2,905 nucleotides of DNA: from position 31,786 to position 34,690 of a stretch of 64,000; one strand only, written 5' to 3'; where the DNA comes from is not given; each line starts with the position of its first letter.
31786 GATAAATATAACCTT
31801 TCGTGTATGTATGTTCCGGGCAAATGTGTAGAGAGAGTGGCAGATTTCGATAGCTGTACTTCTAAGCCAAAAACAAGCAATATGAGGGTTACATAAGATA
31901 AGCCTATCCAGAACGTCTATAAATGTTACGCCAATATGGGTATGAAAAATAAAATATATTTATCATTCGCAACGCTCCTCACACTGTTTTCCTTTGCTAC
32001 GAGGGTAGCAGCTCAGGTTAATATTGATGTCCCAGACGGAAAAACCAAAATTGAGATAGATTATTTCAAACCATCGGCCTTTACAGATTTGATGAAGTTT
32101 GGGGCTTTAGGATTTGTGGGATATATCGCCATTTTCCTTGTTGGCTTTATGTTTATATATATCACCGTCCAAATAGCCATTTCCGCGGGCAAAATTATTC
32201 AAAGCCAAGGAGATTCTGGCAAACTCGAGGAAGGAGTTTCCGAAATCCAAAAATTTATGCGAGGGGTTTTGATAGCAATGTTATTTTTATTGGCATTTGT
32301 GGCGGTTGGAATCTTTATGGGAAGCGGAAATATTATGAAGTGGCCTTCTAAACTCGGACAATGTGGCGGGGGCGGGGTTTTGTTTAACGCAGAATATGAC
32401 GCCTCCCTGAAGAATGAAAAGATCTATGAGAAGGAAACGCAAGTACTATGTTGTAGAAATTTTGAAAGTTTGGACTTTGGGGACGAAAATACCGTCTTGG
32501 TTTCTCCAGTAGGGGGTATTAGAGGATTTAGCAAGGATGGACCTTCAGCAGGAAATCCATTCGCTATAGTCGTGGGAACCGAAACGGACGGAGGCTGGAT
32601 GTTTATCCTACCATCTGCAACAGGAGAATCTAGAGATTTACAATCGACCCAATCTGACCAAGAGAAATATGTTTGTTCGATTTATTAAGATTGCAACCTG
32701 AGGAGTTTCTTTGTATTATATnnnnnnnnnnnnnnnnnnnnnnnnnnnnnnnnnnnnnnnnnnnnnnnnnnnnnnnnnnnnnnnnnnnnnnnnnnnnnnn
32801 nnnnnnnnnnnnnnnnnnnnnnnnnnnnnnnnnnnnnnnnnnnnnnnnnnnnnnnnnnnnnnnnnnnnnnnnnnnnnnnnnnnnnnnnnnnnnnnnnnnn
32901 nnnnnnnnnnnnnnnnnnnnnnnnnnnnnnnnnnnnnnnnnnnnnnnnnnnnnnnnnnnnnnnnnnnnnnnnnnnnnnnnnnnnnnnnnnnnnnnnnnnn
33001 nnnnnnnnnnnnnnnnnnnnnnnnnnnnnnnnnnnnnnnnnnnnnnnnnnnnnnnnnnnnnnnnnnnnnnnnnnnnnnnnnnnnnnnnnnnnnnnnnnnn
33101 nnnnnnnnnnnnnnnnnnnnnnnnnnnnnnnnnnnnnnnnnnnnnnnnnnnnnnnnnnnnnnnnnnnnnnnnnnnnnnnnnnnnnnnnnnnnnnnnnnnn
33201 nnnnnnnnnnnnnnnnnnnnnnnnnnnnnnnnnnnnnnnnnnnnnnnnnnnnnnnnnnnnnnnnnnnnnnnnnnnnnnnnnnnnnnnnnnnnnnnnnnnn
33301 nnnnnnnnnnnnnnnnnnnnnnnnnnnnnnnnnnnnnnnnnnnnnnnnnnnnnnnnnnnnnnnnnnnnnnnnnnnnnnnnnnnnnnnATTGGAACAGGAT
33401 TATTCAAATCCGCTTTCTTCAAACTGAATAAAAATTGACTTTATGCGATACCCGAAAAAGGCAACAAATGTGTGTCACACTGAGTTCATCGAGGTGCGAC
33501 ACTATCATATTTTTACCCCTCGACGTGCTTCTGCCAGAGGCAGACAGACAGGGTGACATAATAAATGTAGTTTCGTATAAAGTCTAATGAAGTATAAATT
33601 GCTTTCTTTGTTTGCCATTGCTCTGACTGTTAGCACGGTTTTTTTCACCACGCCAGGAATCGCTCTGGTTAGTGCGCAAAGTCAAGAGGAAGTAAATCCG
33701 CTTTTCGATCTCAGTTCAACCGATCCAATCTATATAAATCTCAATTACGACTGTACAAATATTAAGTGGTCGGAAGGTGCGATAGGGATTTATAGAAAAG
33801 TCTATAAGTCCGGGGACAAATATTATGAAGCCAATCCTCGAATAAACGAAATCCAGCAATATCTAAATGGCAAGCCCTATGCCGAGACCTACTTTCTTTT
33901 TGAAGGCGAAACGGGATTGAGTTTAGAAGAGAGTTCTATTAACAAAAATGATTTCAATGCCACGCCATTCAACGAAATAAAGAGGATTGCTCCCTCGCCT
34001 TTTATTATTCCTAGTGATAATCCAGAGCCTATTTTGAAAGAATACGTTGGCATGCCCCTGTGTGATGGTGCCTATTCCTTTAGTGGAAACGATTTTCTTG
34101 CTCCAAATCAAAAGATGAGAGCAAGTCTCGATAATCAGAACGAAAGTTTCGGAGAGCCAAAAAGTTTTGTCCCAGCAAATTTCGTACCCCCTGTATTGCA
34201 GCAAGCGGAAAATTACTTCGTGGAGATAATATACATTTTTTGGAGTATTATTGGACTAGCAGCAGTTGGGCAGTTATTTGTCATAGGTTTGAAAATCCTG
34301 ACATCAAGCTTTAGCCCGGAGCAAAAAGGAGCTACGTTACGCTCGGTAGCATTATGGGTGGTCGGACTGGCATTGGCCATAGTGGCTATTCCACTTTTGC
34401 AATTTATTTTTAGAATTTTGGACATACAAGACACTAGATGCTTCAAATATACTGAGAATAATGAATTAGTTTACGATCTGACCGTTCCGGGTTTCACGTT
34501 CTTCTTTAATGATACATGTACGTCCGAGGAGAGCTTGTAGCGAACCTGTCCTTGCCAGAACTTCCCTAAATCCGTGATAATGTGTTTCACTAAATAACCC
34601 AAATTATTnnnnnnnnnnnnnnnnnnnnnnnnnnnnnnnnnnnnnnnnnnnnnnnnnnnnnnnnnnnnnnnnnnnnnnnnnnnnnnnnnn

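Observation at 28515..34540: Six tandem paralogs share only a C-terminal VirB2/TrbC-like TM hairpin and have hypervariable Cys-rich ectodomains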

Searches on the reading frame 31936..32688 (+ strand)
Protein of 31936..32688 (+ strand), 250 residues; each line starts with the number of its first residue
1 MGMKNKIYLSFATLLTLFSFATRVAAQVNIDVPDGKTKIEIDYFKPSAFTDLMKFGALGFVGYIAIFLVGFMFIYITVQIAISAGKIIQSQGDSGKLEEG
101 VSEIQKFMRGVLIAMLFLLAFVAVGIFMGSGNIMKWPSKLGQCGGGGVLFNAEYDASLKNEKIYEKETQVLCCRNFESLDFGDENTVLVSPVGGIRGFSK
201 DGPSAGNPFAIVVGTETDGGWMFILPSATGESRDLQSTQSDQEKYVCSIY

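Call 3: search_protein_families(library=pfam, proteins=[window:31936-32688:+], max_evalue=1)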
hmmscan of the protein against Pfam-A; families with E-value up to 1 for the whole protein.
window:31936-32688:+ (250 aa): 3 families
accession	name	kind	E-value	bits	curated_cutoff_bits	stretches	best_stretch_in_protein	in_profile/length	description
PF04956.18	TrbC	-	0.068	13.8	27.9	1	75-152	17-91/98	TrbC/VIRB2 pilin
PF13273.12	DUF4064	-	0.22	12.2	32.1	1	57-133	7-85/102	Protein of unknown function (DUF4064)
PF12159.13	DUF3593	-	0.46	11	25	0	105-130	23-48/88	Protein of unknown function (DUF3593)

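Call 4: search_protein_families(library=ncbifam, proteins=[window:31936-32688:+], max_evalue=1)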
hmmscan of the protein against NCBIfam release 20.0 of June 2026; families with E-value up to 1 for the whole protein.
window:31936-32688:+ (250 aa): 1 family
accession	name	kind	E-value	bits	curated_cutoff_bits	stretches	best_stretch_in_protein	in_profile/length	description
NF033218.1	anchor_AmaP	equivalog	0.93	9.3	55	1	1-109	1-99/166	alkaline shock response membrane anchor protein AmaP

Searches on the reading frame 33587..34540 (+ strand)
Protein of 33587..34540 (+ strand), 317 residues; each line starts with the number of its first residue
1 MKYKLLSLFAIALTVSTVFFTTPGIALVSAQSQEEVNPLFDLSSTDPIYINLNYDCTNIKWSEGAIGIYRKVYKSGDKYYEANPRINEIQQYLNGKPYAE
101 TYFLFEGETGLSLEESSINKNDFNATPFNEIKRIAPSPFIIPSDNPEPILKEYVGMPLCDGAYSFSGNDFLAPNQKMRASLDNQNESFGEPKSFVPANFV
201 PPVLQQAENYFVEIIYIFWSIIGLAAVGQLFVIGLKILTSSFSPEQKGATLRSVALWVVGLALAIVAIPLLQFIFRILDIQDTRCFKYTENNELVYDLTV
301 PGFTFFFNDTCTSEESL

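Call 3: search_protein_families(library=pfam, proteins=[window:33587-34540:+], max_evalue=1)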
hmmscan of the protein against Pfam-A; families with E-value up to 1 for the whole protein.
window:33587-34540:+ (317 aa): 2 families
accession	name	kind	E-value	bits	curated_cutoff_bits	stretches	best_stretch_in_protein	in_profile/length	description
PF18895.5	T4SS_pilin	-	0.0091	16.5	26.6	1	214-272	12-69/71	Type IV secretion system pilin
PF22571.1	LiaI-LiaF-TM_PspC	-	0.023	14.9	27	1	208-269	76-136/142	PspC transmembrane region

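Call 4: search_protein_families(library=ncbifam, proteins=[window:33587-34540:+], max_evalue=1)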
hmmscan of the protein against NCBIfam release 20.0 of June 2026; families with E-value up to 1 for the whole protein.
window:33587-34540:+ (317 aa): 1 family
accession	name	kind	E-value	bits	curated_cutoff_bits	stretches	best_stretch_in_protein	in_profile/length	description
NF045849.1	ICE_MMCAP2_0565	equivalog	5.6e-06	25.9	40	1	212-277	14-79/80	Mbov_0395 family pilin-like conjugal transfer protein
